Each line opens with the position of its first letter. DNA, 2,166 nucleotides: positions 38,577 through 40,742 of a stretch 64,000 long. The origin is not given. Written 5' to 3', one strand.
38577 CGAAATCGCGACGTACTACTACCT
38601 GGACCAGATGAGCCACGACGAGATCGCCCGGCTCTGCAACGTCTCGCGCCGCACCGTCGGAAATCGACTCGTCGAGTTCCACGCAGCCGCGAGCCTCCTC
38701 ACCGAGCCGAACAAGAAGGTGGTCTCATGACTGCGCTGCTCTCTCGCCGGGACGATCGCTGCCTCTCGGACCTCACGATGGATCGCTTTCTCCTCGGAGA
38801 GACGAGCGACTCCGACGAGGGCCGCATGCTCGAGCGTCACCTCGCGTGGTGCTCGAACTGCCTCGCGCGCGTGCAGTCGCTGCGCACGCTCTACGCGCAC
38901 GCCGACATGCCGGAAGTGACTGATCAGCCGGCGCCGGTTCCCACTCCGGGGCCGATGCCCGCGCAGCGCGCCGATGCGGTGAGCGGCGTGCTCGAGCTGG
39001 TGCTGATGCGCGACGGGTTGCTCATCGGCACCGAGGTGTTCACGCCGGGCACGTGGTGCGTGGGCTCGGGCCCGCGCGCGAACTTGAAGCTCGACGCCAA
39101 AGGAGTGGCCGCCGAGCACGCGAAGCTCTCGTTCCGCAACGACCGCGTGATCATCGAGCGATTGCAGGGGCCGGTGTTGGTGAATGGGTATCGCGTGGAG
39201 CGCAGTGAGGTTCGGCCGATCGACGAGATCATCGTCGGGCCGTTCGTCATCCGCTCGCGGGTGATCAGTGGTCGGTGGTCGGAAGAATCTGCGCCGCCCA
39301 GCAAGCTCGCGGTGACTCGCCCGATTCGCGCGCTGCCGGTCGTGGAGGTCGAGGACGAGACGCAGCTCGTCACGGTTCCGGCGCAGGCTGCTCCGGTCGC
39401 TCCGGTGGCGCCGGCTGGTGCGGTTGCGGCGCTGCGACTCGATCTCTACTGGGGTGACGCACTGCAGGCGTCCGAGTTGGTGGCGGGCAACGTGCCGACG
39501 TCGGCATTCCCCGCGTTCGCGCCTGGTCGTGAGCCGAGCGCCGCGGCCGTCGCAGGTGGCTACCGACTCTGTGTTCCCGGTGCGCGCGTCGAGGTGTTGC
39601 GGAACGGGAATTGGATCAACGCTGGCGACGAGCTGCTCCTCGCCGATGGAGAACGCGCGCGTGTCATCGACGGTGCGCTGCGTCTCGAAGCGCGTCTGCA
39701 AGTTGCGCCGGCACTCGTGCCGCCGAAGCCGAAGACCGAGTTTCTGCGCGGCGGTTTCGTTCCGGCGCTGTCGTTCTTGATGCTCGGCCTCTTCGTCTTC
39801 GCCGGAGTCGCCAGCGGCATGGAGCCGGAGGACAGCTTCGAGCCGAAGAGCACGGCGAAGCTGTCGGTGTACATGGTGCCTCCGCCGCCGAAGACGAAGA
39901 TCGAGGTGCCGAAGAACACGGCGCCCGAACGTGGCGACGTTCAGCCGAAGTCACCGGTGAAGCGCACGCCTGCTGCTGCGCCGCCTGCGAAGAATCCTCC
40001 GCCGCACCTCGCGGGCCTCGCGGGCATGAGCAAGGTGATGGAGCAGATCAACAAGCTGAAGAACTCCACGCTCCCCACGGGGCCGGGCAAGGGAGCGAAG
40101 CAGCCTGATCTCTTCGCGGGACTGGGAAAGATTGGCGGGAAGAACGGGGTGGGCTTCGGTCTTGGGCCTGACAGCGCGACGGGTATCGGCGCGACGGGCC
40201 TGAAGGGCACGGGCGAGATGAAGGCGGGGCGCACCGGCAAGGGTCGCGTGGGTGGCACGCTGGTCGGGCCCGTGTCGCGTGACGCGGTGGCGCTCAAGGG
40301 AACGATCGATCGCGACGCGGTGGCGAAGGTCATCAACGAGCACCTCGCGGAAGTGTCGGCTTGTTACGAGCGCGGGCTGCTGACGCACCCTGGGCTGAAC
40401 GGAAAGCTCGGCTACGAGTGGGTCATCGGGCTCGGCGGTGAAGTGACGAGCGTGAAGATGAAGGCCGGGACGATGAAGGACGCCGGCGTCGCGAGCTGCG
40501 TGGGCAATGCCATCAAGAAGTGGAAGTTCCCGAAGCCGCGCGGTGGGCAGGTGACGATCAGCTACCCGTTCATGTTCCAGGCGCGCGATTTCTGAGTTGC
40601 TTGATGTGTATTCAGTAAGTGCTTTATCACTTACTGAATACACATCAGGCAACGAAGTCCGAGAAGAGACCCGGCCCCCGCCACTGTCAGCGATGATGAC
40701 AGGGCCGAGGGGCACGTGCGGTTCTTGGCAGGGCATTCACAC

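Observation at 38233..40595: Second ECF sigma whose anti-sigma is fused to an FHA domain and a PglI/AgmX-type TonB-like C-terminus. This is a candidate link between Ser/Thr-kinase signalling, the envelope, and transcription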

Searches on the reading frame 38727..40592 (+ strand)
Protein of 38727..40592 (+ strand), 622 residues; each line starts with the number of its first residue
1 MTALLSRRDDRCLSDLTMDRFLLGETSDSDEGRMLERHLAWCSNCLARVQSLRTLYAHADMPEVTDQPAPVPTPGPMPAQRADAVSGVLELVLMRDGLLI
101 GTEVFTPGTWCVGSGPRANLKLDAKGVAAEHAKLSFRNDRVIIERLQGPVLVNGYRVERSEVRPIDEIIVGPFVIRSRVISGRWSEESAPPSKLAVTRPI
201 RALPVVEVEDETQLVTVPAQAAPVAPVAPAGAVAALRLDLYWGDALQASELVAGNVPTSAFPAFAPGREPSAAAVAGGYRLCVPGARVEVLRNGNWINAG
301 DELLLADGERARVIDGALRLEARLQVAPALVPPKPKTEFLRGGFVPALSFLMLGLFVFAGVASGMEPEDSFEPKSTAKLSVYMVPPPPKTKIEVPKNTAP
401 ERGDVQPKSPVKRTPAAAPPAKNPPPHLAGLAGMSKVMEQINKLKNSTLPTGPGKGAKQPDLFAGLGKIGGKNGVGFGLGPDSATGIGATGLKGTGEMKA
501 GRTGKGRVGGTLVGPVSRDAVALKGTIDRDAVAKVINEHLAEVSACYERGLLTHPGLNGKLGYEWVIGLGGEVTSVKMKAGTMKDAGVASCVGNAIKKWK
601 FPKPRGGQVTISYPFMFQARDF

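Call 3: search_protein_families(library=pfam, proteins=[window:38727-40592:+], max_evalue=1)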
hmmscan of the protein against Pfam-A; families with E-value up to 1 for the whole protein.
window:38727-40592:+ (622 aa): 3 families
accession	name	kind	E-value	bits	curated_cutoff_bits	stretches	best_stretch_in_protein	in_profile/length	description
PF16697.10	Yop-YscD_cpl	-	3.8e-07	30.7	33.2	1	107-175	16-88/94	Inner membrane component of T3SS, cytoplasmic domain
PF00498.31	FHA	-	8e-05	23.4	20.7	1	110-171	1-67/67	FHA domain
PF13490.11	zf-HC2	-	0.029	14.9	22.2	1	28-45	17-34/35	Putative zinc-finger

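Call 5: search_protein_families(library=ncbifam, proteins=[window:38727-40592:+], max_evalue=1)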
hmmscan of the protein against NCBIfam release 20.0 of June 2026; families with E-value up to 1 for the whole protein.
window:38727-40592:+ (622 aa): 5 families
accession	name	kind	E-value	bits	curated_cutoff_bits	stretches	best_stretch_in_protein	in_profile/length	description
NF033760.1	gliding_GltG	equivalog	1.4e-30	106.5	650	2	460-619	487-647/650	adventurous gliding motility protein GltG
NF033768.1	myxo_SS_tail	domain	3.9e-30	103.8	40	1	527-618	1-92/92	AgmX/PglI C-terminal domain-containing protein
NF033761.1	gliding_GltJ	equivalog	1e-11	44.7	450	1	524-617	578-671/671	adventurous gliding motility protein GltJ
TIGR03988.1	antisig_RsrA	equivalog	0.18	11.9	62.5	0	23-49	14-39/77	mycothiol system anti-sigma-R factor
NF049868.1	FhaB_Rv0019c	equivalog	0.21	11.6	125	1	65-162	42-137/158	FHA domain-containing protein FhaB/FipA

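Call 10: find_homologous_proteins(query=window:38727-40592:+, max_evalue=0.00001)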
Query window:38727-40592:+ (622 aa): 7 proteins with E <= 0.00001 among 8000 candidates.
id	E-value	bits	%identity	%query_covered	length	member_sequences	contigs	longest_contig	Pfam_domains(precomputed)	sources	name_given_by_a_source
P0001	0.0e+0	1393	100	100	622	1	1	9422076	PF16697.11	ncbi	ncbi:MAG: AgmX/PglI C-terminal domain-containing protein [Archangium sp.]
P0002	2.7e-257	874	60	100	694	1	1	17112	PF16697.11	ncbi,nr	ncbi:MAG: AgmX/PglI C-terminal domain-containing protein [Archangium sp.]|nr:AgmX/PglI C-terminal do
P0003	5.6e-199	681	55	100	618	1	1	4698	-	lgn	-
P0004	6.0e-195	668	54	100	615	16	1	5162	-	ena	-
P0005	1.3e-51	194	28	63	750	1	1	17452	PF00498.32,PF16697.11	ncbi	-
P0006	2.1e-10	58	34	15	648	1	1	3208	PF00498.32,PF16697.11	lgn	-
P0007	1.8e-9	55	31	17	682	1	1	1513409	PF03544.20,PF00498.32,PF16697.11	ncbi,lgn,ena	-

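Call 13: find_encoding_contigs(protein=P0002, flank=8000, max_places=3)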
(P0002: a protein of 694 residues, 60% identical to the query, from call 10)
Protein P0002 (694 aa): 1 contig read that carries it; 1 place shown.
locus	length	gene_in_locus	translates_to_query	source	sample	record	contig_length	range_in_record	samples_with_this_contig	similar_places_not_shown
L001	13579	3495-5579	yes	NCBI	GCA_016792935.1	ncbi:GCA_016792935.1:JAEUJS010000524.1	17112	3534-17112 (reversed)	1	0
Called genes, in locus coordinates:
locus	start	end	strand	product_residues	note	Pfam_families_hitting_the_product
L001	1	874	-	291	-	PF00069:Pkinase, PF07714:PK_Tyr_Ser-Thr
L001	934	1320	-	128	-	-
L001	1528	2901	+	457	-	PF00498:FHA, PF16697:Yop-YscD_cpl, PF00158:Sigma54_activat, PF14532:Sigma54_activ_2, PF01078:Mg_chelatase (faint), PF07728:AAA_5, PF25601:AAA_lid_14, PF02954:HTH_8 (weak)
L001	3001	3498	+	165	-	PF04542:Sigma70_r2, PF08281:Sigma70_r4_2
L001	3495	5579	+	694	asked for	PF16697:Yop-YscD_cpl (weak)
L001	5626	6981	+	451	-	-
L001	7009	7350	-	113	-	-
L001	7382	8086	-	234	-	-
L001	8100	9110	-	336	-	PF20030:bpMoxR, PF07726:AAA_3, PF07728:AAA_5, PF17863:AAA_lid_2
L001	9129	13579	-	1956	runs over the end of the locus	-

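Call 15: find_encoding_contigs(protein=P0004, flank=8000, max_places=3)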
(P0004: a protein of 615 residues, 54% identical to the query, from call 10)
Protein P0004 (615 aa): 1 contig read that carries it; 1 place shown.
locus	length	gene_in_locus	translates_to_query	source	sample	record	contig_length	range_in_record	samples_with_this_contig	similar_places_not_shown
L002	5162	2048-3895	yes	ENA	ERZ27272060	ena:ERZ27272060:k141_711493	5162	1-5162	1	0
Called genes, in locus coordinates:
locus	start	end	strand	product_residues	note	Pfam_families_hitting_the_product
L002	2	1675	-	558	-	?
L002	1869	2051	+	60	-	PF04545:Sigma70_r4 (faint), PF08281:Sigma70_r4_2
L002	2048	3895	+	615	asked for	-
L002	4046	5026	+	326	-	-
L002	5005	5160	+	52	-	?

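Call 16: find_encoding_contigs(protein=P0005, flank=8000, max_places=3)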
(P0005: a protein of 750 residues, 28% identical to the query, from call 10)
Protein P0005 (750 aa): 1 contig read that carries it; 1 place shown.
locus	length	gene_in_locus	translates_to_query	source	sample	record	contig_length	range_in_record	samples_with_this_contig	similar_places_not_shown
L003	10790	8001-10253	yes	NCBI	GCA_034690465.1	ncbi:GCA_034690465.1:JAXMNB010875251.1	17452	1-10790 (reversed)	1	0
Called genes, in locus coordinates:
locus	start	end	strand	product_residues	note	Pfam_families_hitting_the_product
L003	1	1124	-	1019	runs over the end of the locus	PF07719:TPR_2 (faint), PF13432:TPR_16 (weak), PF12770:CHAT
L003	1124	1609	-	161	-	PF04542:Sigma70_r2, PF08281:Sigma70_r4_2, PF04545:Sigma70_r4 (weak)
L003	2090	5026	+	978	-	PF12770:CHAT, PF20703:nSTAND1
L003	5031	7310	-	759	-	PF10282:Lactonase (faint)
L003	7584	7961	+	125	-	-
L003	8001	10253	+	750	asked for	PF16697:Yop-YscD_cpl, PF00498:FHA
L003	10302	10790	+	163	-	?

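Call 22: find_encoding_contigs(protein=P0003, flank=8000, max_places=3)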
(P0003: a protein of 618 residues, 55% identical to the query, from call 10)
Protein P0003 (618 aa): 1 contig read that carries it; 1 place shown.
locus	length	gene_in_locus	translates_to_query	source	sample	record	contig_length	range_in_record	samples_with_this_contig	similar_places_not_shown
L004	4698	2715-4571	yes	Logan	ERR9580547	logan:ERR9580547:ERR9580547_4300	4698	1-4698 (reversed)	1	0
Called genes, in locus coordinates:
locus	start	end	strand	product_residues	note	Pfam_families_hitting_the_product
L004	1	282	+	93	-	?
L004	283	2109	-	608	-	PF02770:Acyl-CoA_dh_M, PF00441:Acyl-CoA_dh_1, PF22924:ACOX_C_alpha1 (weak), PF12806:Acyl-CoA_dh_C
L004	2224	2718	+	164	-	PF04542:Sigma70_r2, PF22029:PhyR_sigma2 (faint), PF08281:Sigma70_r4_2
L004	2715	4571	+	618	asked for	-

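Call 36: find_homologous_proteins(query=A3, max_evalue=1e-10)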
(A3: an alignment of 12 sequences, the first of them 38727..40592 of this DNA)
Query A3 (12 sequences) (622 aa, profile of the alignment): 8 proteins with E <= 1e-10 among 8000 candidates.
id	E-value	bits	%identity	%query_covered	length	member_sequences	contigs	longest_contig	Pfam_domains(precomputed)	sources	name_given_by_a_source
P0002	1.3e-242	825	60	100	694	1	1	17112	PF16697.11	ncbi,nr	ncbi:MAG: AgmX/PglI C-terminal domain-containing protein [Archangium sp.]|nr:AgmX/PglI C-terminal do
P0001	8.4e-240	816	100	100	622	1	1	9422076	PF16697.11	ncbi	ncbi:MAG: AgmX/PglI C-terminal domain-containing protein [Archangium sp.]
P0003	2.1e-238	811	55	100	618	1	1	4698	-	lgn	-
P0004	7.0e-235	800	54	100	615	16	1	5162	-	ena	-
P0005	4.8e-107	377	28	63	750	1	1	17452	PF00498.32,PF16697.11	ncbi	-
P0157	7.3e-96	340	57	54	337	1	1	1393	-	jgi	jgi:outer membrane biosynthesis protein TonB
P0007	6.6e-27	113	31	17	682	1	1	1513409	PF03544.20,PF00498.32,PF16697.11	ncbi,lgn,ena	-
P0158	4.4e-15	74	38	15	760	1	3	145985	PF00498.32,PF16697.11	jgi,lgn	-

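Call 57: search_protein_families(library=ncbifam, proteins=[P0005, P0007, P0006], max_evalue=0.00001)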
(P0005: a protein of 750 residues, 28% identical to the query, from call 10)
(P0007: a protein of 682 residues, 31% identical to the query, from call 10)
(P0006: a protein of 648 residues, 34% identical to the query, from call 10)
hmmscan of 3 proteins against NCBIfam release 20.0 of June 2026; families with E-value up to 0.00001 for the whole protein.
P0005 (750 aa): 4 families
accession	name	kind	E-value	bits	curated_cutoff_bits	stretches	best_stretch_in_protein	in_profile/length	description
NF033760.1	gliding_GltG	equivalog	3.7e-66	224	650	2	207-749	105-649/650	adventurous gliding motility protein GltG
NF033768.1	myxo_SS_tail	domain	7.3e-35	119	40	1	656-746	2-92/92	AgmX/PglI C-terminal domain-containing protein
NF033761.1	gliding_GltJ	equivalog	4.2e-12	46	450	1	655-745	581-671/671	adventurous gliding motility protein GltJ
TIGR03354.1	VI_FHA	hypoth_equivalog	5.9e-09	36.2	120.25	1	29-288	26-265/420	type VI secretion system-associated FHA domain protein TagH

P0007 (682 aa): 8 families
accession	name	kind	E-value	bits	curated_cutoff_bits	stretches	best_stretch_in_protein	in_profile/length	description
NF033760.1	gliding_GltG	equivalog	8.2e-211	701.9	650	1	1-682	1-650/650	adventurous gliding motility protein GltG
NF033768.1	myxo_SS_tail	domain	3.4e-33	113.6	40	1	585-678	1-92/92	AgmX/PglI C-terminal domain-containing protein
NF049868.1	FhaB_Rv0019c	equivalog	2.1e-12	47.4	125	1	5-94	67-156/158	FHA domain-containing protein FhaB/FipA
NF033761.1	gliding_GltJ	equivalog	2.7e-12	46.6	450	1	584-677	580-671/671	adventurous gliding motility protein GltJ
NF041660.2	oxygluDhInhib_OdhI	equivalog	1.2e-09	38.1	200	1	22-96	54-127/130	oxoglutarate dehydrogenase inhibitor Odhl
TIGR01352.1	tonB_Cterm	subfamily_domain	2.4e-07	31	27.1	1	616-679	13-75/76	TonB family protein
TIGR03354.1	VI_FHA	hypoth_equivalog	1.3e-06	28.5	120.25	1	17-187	17-201/420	type VI secretion system-associated FHA domain protein TagH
NF052573.1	HisKinEspAMyxo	equivalog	3.6e-06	25.3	1400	1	28-94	50-116/755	serine histidine kinase EspA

P0006 (648 aa): 8 families
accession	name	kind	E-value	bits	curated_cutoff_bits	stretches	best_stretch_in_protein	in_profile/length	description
NF033760.1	gliding_GltG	equivalog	2.9e-236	786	650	1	1-647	1-649/650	adventurous gliding motility protein GltG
NF033768.1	myxo_SS_tail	domain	2.9e-31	107.4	40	1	553-644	2-92/92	AgmX/PglI C-terminal domain-containing protein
NF041660.2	oxygluDhInhib_OdhI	equivalog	1.9e-14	53.7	200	1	22-98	54-130/130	oxoglutarate dehydrogenase inhibitor Odhl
NF033761.1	gliding_GltJ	equivalog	4e-12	46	450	1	557-643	586-671/671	adventurous gliding motility protein GltJ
TIGR03354.1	VI_FHA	hypoth_equivalog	7.6e-11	42.5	120.25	1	24-182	24-193/420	type VI secretion system-associated FHA domain protein TagH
NF049868.1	FhaB_Rv0019c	equivalog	8.9e-11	42.1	125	1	22-94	84-157/158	FHA domain-containing protein FhaB/FipA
NF052573.1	HisKinEspAMyxo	equivalog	7.7e-09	34.1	1400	1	28-91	50-114/755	serine histidine kinase EspA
TIGR01352.1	tonB_Cterm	subfamily_domain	4.4e-08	33.4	27.1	1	581-645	11-75/76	TonB family protein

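Call 58: predict_structure(alignment_id=A3)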
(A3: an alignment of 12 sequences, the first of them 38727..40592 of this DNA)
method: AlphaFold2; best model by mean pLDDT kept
length: 622 residues; sequences in the alignment: 12
mean_pLDDT: 62.4   pTM: 0.30
mean pLDDT of the five models: 62.4, 59.8, 59.2, 57.6, 57.5
residues with pLDDT >= 90: 40; 70-90: 259; 50-70: 90; < 50: 233
segments of 3 or more residues with pLDDT < 50: 1-7, 58-65, 81-84, 183-231, 330-337, 362-385, 389-425, 427-436, 442-510, 514-519
pLDDT, mean of each block of 10 residues (from residue 1): 44 76 76 85 82 58 46 52 62 79 81 86 87 86 90 84 84 86 40 31 28 27 36 74 70 72 58 81 81 82 82 79 73 46 57 61 41 40 44 39 35 39 45 48 39 29 30 29 34 33 40 50 68 85 84 77 90 90 85 93 86 79 43
secondary structure, 60 per line:
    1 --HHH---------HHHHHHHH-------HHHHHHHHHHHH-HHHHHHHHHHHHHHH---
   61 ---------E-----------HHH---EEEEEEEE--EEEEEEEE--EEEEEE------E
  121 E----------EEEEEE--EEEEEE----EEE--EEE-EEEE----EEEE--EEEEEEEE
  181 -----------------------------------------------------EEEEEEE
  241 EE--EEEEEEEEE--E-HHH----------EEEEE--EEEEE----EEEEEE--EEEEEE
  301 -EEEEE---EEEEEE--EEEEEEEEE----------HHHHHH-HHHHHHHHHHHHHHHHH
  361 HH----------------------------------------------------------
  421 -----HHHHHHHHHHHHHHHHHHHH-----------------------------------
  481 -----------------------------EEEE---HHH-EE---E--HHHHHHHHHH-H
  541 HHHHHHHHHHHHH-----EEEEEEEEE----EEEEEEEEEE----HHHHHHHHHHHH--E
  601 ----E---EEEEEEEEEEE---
elements in order: H15-22 H30-41 H43-57 E88-95 E98-105 E108-113 E132-137 E140-145 E150-152 E155-157 E159-162 E167-170 E173-180 E234-242 E245-253 E271-275 E278-282 E287-292 E295-300 E302-306 E310-315 E318-326 H337-342 H344-362 H426-445 E510-513 H529-538 H540-553 E559-567 E572-581 H586-597 E609-619

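Call 60: fold_search(model_id=the predicted structure, library=pdb)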
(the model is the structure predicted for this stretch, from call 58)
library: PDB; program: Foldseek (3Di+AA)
matches with E <= 10: 748; with E <= 0.001: 77
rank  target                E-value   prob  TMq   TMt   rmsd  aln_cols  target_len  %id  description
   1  3oun_A                7.2e-07  1.00  0.14  0.88   1.6        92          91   24  Crystal structure of the FhaA FHA domain complexed with the intracellular domain of Rv3910 (released 2012-02-08)
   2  3po8                  7.6e-07  1.00  0.15  0.87   1.8        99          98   22  Structural and functional analysis of phosphothreonine-dependent FHA domain interactions (released 2011-01-26)
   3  6i2p_E                9.0e-07  1.00  0.14  0.79   6.1       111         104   18  Crystal structure of the Mycobacterium tuberculosis PknB kinase domain (L33E mutant) in complex with its substrate Gar (released 2019-05-22)
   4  8p5x_G                9.5e-07  1.00  0.14  0.79   2.4        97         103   20  Single particle cryo-EM structure of the complex between Corynebacterium glutamicum homohexameric 2-oxoglutarate dehyd (released 2023-08-16)
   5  2lc1_MODEL_1_A        1.0e-06  1.00  0.14  0.81   2.7        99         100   22  Rv0020c_FHA Structure (released 2011-11-02)
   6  4qcj                  1.2e-06  1.00  0.15  0.82   2.5        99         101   20  Crystal Structure of OdhI from Corynebacterium glutamicum (released 2014-07-02)
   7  3gqs_B                1.5e-06  1.00  0.14  0.80   2.7       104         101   24  Crystal structure of the FHA domain of CT664 protein from Chlamydia trachomatis (released 2009-04-07)
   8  7rj3_C                1.5e-06  1.00  0.14  0.80   2.6        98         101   19  Crystal Structure of the Forkhead Associated (FHA) Domain of the Glycogen Accumulation Regulator (GarA) from Mycobacte (released 2021-07-28)
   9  3gqs_A                1.6e-06  1.00  0.14  0.81   2.6       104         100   24  Crystal structure of the FHA domain of CT664 protein from Chlamydia trachomatis (released 2009-04-07)
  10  6i2p_D                1.6e-06  1.00  0.14  0.72   8.6       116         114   21  Crystal structure of the Mycobacterium tuberculosis PknB kinase domain (L33E mutant) in complex with its substrate Gar (released 2019-05-22)
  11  6i2q_B                1.7e-06  1.00  0.14  0.84   1.9        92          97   20  Crystal structure of the wild-type SucA domain of Mycobacterium smegmatis KGD (alpha-ketoglutarate decarboxylase), in  (released 2019-05-22)
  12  3poa_A                1.7e-06  1.00  0.14  0.85   1.6        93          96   24  Structural and functional analysis of phosphothreonine-dependent FHA domain interactions (released 2011-01-26)
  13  8p5r_G                1.8e-06  1.00  0.14  0.82   2.5        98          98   18  Crystal structure of full-length, homohexameric 2-oxoglutarate dehydrogenase KGD from Mycobacterium smegmatis in compl (released 2023-08-16)
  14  7rj3_B                2.0e-06  1.00  0.15  0.79   2.4        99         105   20  Crystal Structure of the Forkhead Associated (FHA) Domain of the Glycogen Accumulation Regulator (GarA) from Mycobacte (released 2021-07-28)
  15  3hx1_A                3.7e-06  1.00  0.14  0.75   3.0       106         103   22  Crystal structure of the Slr1951 protein from Synechocystis sp. Northeast Structural Genomics Consortium Target SgR167 (released 2009-06-30)
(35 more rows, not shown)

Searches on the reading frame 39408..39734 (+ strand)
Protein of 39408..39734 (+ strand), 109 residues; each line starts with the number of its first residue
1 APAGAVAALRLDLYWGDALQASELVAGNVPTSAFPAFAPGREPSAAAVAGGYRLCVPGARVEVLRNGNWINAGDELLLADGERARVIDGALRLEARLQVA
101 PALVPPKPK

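Call 99: predict_structure(alignment_id=A8)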
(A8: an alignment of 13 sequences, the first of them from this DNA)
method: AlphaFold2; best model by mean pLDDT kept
length: 109 residues; sequences in the alignment: 13
mean_pLDDT: 89.5   pTM: 0.78
mean pLDDT of the five models: 89.5, 89.1, 87.6, 87.3, 84.8
residues with pLDDT >= 90: 78; 70-90: 21; 50-70: 8; < 50: 2
segments of 3 or more residues with pLDDT < 50: none
pLDDT, mean of each block of 10 residues (from residue 1): 74 96 92 85 92 94 97 95 95 93 70
secondary structure, 60 per line:
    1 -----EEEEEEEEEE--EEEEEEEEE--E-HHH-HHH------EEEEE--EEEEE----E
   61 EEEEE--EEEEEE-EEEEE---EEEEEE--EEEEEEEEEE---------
elements in order: E6-15 E18-26 E44-48 E51-55 E60-65 E68-73 E75-79 E83-88 E91-100

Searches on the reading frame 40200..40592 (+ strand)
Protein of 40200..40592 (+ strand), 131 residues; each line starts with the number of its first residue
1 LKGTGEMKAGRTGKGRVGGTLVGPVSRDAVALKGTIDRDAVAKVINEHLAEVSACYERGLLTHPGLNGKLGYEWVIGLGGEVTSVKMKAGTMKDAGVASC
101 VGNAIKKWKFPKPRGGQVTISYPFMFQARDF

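Call 6: search_protein_families(library=pfam, proteins=[window:40200-40592:+], max_evalue=5)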
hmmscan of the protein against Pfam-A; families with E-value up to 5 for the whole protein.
window:40200-40592:+ (131 aa): 2 families
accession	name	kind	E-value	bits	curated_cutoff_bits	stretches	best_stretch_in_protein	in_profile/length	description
PF03544.19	TonB_C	-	0.015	16.2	24.6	1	65-127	13-78/79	Gram-negative bacterial TonB protein C-terminal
PF18355.7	DUF5607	-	0.082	13.8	25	1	92-115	32-55/65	Domain of unknown function (DUF5607)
